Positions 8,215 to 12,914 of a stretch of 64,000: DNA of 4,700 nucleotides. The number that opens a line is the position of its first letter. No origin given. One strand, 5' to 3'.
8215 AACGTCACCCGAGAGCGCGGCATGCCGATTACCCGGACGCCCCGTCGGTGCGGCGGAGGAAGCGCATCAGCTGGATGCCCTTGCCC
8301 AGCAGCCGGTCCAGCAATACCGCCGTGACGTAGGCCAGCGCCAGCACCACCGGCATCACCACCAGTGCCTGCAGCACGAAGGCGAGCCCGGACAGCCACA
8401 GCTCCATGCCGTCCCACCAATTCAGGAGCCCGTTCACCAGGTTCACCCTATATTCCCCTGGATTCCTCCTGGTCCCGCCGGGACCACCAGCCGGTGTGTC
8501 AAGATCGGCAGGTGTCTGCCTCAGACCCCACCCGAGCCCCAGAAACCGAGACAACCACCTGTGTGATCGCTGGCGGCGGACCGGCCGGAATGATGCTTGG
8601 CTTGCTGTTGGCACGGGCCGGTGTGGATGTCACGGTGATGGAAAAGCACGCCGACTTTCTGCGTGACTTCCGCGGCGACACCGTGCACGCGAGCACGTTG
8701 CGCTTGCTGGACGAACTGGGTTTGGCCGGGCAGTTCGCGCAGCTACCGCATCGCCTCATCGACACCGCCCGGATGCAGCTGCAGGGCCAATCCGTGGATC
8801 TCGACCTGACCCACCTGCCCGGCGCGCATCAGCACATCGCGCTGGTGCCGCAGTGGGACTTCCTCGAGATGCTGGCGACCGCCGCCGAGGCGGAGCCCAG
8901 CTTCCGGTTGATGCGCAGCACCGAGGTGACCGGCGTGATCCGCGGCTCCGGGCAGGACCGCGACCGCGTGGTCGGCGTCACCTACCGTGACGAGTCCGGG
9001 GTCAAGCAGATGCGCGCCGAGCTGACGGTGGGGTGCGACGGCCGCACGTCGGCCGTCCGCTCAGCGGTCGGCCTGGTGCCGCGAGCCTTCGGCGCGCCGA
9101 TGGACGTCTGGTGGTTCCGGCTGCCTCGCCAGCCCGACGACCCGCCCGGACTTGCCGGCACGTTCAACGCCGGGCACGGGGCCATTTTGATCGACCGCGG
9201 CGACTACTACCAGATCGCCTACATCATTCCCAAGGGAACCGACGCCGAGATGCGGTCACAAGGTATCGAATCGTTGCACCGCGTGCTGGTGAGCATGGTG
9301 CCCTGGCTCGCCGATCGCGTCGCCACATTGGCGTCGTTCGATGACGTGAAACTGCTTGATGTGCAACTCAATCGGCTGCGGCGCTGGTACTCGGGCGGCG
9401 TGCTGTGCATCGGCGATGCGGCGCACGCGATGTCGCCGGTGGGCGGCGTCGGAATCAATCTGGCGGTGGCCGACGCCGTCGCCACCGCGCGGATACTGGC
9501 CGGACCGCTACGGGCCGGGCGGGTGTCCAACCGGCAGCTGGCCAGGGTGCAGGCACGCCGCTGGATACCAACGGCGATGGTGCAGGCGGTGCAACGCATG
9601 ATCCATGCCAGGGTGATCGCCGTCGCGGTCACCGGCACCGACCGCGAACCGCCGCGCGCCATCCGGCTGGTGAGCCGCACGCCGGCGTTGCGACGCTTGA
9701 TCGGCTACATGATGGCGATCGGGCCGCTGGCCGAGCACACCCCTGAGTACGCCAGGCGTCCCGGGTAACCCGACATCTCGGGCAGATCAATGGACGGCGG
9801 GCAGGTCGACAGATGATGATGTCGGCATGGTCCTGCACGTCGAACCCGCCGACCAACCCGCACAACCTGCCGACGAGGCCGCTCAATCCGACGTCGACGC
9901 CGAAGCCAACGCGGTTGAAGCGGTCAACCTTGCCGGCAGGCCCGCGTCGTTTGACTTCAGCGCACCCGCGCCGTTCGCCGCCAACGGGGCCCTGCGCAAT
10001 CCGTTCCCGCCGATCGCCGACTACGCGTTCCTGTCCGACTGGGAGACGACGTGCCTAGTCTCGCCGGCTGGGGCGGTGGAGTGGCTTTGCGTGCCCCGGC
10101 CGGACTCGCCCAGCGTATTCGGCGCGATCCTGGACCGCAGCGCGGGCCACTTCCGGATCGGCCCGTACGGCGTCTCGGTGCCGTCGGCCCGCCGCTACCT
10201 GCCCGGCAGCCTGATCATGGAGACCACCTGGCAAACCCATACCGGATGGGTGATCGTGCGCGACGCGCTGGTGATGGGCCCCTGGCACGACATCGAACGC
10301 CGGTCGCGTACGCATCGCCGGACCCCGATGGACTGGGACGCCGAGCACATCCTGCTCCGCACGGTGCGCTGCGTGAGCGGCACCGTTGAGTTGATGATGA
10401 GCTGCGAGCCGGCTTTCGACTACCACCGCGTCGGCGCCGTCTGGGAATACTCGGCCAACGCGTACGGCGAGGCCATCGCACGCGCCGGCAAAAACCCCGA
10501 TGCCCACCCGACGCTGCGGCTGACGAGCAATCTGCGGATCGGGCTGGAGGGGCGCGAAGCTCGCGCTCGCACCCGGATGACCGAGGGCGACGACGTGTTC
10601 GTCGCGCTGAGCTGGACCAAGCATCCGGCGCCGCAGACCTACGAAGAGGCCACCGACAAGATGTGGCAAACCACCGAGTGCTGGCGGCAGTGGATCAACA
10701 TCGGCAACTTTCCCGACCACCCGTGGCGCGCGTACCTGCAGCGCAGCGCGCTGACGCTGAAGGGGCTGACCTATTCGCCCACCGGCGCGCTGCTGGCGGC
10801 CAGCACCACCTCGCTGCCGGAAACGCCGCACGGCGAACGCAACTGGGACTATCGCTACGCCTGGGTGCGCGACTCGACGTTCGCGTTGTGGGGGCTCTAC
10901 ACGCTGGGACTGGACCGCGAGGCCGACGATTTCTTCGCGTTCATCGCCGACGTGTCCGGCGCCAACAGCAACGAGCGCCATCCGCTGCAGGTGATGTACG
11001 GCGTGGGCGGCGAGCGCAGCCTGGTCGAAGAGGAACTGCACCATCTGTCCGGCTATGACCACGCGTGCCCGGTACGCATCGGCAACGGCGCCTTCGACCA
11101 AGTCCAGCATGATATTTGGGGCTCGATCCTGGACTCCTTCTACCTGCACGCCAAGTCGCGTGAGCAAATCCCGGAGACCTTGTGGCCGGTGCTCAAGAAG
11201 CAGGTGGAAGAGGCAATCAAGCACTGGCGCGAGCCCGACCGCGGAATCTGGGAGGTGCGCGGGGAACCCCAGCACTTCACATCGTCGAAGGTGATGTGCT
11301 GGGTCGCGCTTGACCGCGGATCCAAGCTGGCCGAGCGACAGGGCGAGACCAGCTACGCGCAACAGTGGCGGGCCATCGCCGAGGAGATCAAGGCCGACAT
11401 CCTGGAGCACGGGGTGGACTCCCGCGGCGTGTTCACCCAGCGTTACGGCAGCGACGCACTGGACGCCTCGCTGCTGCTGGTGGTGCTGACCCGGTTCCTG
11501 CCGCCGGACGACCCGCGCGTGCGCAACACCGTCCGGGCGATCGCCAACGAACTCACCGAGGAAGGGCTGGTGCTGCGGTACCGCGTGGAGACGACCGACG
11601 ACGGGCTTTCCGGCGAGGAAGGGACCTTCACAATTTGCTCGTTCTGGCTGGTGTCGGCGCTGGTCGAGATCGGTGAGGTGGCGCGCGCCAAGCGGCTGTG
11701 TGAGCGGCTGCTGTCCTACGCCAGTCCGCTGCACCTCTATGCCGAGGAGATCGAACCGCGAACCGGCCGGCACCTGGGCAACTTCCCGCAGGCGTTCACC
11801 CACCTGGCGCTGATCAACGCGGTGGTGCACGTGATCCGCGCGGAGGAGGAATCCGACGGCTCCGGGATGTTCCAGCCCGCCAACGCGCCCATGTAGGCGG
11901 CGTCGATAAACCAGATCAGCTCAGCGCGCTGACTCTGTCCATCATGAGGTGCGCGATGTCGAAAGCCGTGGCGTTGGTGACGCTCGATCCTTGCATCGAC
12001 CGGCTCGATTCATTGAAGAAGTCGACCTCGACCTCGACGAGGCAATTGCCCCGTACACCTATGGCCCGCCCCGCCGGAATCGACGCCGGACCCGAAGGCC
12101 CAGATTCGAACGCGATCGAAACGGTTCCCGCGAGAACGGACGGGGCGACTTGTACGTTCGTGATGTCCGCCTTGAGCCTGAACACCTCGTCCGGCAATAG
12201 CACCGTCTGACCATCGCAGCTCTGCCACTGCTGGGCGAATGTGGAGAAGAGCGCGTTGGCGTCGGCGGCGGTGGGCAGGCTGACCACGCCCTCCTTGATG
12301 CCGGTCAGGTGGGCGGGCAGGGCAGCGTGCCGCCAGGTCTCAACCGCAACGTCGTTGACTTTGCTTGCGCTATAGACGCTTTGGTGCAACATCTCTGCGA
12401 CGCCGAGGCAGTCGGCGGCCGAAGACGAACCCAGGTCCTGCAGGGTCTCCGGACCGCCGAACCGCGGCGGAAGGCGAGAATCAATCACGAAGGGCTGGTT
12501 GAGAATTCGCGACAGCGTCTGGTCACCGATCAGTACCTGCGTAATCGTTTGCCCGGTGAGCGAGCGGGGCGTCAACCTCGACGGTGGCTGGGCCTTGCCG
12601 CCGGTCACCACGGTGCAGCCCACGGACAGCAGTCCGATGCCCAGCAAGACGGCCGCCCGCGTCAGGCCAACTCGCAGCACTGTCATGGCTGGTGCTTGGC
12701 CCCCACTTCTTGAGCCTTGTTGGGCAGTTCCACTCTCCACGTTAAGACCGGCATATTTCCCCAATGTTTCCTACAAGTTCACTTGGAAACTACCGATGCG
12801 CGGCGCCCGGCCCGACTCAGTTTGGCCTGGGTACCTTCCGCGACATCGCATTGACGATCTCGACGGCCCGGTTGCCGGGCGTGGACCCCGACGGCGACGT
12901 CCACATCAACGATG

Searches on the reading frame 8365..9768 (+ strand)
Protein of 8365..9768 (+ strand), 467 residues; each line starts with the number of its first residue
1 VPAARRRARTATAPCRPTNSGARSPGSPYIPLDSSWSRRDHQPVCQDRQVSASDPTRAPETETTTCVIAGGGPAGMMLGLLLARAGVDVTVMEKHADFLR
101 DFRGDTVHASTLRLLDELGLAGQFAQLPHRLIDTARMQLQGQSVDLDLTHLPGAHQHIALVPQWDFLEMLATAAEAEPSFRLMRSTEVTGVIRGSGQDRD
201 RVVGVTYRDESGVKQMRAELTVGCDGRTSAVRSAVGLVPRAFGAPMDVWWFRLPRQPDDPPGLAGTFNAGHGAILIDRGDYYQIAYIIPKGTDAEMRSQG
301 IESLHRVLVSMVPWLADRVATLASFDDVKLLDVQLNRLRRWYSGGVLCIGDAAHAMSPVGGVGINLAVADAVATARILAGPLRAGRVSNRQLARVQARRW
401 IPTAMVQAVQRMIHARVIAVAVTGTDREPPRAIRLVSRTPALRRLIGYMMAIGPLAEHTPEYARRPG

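Call 27: search_protein_families(library=pfam, proteins=[window:8365-9768:+], max_evalue=0.001)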
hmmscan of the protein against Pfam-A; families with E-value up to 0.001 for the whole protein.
window:8365-9768:+ (467 aa): 5 families
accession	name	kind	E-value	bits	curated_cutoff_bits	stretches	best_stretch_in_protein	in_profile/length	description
PF01494.25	FAD_binding_3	-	1.7e-59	202.3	22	1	64-407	2-347/349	FAD binding domain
PF13450.12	NAD_binding_8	-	0.00018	22.1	21.9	1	68-97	1-30/68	NAD(P)-binding Rossmann-like domain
PF00070.33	Pyr_redox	-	0.00023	22.1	22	1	67-106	3-42/82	Pyridine nucleotide-disulphide oxidoreductase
PF12831.13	FAD_oxidored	-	0.00042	20.2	27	0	67-226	3-145/416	FAD dependent oxidoreductase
PF03486.20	HI0933_like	-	0.00054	19.9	50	0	66-102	3-39/244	HI0933-like protein Rossmann domain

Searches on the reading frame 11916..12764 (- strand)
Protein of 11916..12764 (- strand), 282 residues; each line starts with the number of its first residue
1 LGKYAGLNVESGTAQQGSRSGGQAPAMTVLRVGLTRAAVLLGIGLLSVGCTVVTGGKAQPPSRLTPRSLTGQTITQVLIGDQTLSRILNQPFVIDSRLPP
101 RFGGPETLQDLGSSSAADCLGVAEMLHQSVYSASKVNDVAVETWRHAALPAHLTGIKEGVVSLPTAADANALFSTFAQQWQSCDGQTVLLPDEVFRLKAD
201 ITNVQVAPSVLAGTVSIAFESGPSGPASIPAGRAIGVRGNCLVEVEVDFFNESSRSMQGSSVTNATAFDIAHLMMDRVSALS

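Call 27: search_protein_families(library=pfam, proteins=[window:11916-12764:-], max_evalue=0.001)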
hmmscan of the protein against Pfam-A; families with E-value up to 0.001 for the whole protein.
window:11916-12764:- (282 aa): 1 family
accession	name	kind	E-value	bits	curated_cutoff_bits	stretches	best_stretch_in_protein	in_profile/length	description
PF14032.12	PknH_C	-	1.6e-29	103.6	27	1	70-277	2-187/187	PknH-like extracellular domain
